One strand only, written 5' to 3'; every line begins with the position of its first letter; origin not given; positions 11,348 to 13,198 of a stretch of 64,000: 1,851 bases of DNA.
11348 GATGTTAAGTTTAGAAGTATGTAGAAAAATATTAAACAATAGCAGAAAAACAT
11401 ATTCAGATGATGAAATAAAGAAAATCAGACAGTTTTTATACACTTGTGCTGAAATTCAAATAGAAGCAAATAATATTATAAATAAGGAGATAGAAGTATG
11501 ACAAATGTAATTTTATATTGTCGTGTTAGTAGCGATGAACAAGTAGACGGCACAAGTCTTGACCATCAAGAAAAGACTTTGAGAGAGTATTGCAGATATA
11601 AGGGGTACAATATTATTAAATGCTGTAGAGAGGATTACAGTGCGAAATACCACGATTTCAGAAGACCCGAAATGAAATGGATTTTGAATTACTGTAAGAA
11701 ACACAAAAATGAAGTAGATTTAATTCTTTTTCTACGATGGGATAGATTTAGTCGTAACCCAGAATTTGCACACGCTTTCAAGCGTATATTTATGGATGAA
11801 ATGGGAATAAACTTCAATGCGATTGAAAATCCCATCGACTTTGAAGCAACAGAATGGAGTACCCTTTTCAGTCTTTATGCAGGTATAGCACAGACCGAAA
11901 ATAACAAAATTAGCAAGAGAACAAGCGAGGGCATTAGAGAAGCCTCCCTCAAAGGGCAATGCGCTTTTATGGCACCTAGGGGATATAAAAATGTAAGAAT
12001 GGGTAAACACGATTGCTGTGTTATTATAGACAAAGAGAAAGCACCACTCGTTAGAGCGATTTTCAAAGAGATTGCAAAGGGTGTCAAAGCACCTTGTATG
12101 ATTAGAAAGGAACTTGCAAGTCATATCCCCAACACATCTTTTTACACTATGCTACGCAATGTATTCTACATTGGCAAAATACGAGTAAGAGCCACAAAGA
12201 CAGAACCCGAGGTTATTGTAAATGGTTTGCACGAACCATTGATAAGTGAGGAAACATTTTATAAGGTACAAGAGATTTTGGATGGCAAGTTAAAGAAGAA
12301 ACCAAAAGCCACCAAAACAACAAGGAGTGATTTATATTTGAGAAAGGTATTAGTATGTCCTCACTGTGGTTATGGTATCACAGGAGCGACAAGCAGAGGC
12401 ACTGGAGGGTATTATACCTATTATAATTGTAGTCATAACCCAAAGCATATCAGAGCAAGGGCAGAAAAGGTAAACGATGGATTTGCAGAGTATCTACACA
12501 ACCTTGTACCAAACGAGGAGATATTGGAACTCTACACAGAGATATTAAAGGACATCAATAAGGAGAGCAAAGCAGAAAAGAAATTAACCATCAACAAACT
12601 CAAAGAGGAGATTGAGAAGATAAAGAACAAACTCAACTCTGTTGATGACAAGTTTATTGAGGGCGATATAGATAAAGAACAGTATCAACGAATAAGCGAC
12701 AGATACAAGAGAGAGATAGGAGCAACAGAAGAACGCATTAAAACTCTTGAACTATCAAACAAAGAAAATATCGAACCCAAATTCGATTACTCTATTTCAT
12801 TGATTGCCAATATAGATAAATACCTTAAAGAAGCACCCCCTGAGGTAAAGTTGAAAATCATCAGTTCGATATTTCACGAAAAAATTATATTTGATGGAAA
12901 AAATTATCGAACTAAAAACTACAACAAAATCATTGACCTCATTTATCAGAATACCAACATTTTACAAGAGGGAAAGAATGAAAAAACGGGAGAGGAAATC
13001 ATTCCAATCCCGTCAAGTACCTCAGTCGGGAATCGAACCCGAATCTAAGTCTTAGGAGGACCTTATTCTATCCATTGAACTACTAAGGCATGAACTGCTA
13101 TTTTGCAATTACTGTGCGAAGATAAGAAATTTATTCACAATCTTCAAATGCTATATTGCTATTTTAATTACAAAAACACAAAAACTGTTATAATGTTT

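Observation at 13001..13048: The reconstructed attP core lies inside the LSR coding sequence; the integrated LSR ends in tRNA-encoded codons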

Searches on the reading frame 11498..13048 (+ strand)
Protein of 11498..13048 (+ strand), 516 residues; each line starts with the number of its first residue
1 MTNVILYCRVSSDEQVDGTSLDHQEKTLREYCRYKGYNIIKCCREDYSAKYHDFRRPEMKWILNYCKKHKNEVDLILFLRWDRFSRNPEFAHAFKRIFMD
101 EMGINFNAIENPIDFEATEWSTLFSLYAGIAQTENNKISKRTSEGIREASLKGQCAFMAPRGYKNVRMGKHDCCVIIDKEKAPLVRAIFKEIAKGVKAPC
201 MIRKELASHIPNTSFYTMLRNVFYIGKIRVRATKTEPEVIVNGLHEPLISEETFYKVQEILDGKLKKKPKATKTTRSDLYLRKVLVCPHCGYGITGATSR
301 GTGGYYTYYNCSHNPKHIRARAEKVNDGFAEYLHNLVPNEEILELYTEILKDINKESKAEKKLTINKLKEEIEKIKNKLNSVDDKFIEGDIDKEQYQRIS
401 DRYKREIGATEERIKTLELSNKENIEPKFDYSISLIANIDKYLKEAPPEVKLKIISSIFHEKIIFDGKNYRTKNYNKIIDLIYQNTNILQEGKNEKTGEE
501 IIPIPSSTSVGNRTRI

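Call 6: search_protein_families(library=pfam, proteins=[window:11498-13048:+], max_evalue=0.01)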
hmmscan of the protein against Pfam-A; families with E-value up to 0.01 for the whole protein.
window:11498-13048:+ (516 aa): 3 families
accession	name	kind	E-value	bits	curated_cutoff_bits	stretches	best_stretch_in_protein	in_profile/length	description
PF00239.26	Resolvase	-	3.8e-24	85.9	23.3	1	4-154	1-144/145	Resolvase, N terminal domain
PF07508.19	Recombinase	-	8.7e-11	42.4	21.1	1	180-263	2-101/102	Recombinase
PF13408.12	Zn_ribbon_recom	-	1.1e-05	26.1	25.3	1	281-317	2-35/58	Recombinase zinc beta ribbon domain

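Call 34: find_related_loci(query=A1, collection=genome_contigs, flank=10000)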
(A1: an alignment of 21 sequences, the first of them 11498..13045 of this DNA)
Query A1 (516 aa) in genome_contigs; peptide patterns used: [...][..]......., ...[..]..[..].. (x = any residue, [..] = any of these).
143 stretches matched a pattern; 110 encode a relative of the query (tblastn E <= 1e-3); the best 80 are kept; 80 distinct loci.
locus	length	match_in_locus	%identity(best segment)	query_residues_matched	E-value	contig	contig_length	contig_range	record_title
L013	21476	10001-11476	60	4-495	0e+0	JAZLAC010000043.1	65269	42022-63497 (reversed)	MAG: Bacteroidaceae bacterium isolate T1900045082_TC20190076.MAGScoT_cleanbin_000005 SGB_4663_k141_1861631, whole genome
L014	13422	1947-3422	59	4-495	0e+0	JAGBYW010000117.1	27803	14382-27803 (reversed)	MAG: Bacteroidaceae bacterium isolate RGIG9572 Yak_Colon-4__c510211, whole genome shotgun sequence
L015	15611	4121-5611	59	4-501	0e+0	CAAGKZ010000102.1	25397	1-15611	MAG TPA_asm: Bacteroidaceae bacterium, isolate HGM04609, WGS project CAAGKZ010000000 data, contig: SRS476346_8_k119_4427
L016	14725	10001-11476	59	4-495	0e+0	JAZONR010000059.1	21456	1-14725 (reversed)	MAG: Bacteroidaceae bacterium isolate T1900045637_YK20190331.MAGScoT_cleanbin_000009 SGB_8102_k141_1444946, whole genome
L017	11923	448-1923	59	4-495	0e+0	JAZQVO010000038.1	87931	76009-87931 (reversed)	MAG: Bacteroidaceae bacterium isolate T1900045170_TC20190164.MAGScoT_cleanbin_000002 SGB_5177_k141_524398, whole genome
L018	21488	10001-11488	59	3-496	0e+0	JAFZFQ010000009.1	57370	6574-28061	MAG: Bacteroidaceae bacterium isolate RGIG7723 Water_buffalos_Rectum-3__c73815, whole genome shotgun sequence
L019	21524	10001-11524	58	3-508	0e+0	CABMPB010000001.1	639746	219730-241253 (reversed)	MAG: uncultured Bacteroides sp. isolate MGYG-HGUT-02560 genome assembly, contig: GUT_GENOME149380_1, whole genome shotgu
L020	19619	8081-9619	58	1-508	0e+0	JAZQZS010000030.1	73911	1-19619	MAG: Tidjanibacter sp. isolate T1900045151_TC20190145.MAGScoT_cleanbin_000001 SGB_4961_k141_411509, whole genome shotgun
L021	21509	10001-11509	58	4-501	0e+0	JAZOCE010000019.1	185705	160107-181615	MAG: Muribaculaceae bacterium isolate T1900044757_TS20190223.MAGScoT_cleanbin_000004 SGB_2303_k141_691026, whole genome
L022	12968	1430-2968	57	1-508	0e+0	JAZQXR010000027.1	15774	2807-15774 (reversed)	MAG: Rikenellaceae bacterium isolate T1900045161_TC20190155.MAGScoT_cleanbin_000067 SGB_5074_k141_1895786, whole genome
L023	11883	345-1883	57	1-508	0e+0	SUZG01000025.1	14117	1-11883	MAG: Rikenellaceae bacterium isolate SIG170 NODE_21575_length_14117_cov_4.227377, whole genome shotgun sequence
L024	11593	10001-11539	56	1-508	0e+0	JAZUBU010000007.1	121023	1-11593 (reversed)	MAG: Bacteroidales bacterium isolate T1900045316_YK20190005.MAGScoT_cleanbin_000004 SGB_6287_k141_675700, whole genome s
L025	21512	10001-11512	58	3-508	0e+0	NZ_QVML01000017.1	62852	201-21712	Bacteroides sp. 214 scaffold17_size62852, whole genome shotgun sequence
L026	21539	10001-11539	55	1-508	0e+0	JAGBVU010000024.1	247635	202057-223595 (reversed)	MAG: Bacteroidales bacterium isolate RGIG9492 Yak_Cecum-5__c434712, whole genome shotgun sequence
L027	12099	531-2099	56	1-516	0e+0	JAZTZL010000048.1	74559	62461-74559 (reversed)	MAG: Rikenellaceae bacterium isolate T1900045324_YK20190013.MAGScoT_cleanbin_000007 SGB_6410_k141_1913286, whole genome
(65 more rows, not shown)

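Call 91: find_related_loci(query=A1, collection=viral_contigs, flank=10000)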
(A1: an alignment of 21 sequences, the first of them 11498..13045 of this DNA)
Query A1 (516 aa) in viral_contigs; peptide patterns used: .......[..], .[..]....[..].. (x = any residue, [..] = any of these).
46 stretches matched a pattern, but none encodes a relative of the query by tblastn (E <= 1e-3).

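Call 92: search_protein_families(library=ncbifam, proteins=[window:11498-13048:+], max_evalue=0.01)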
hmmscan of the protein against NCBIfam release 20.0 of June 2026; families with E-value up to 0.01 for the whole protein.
window:11498-13048:+ (516 aa): 5 families
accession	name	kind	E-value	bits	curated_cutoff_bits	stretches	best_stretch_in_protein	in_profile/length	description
NF041201.1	recomb_XisF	equivalog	3.3e-27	95.5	375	1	6-404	3-415/465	fdxN element excision recombinase XisF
NF047347.1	SCCmet_CcrC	equivalog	4.9e-21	74.8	900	1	3-469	4-509/558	cassette chromosome recombinase CcrC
NF047344.1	SCCmet_CcrA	equivalog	1.1e-12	47.8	700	1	1-417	1-393/442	cassette chromosome recombinase CcrA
NF049883.1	resolv_YneB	equivalog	7e-08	32.2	175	1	3-77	1-71/211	YneB family resolvase-like protein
NF033518.0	transpos_IS607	equivalog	7.9e-08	32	110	1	3-86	55-132/187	IS607 family transposase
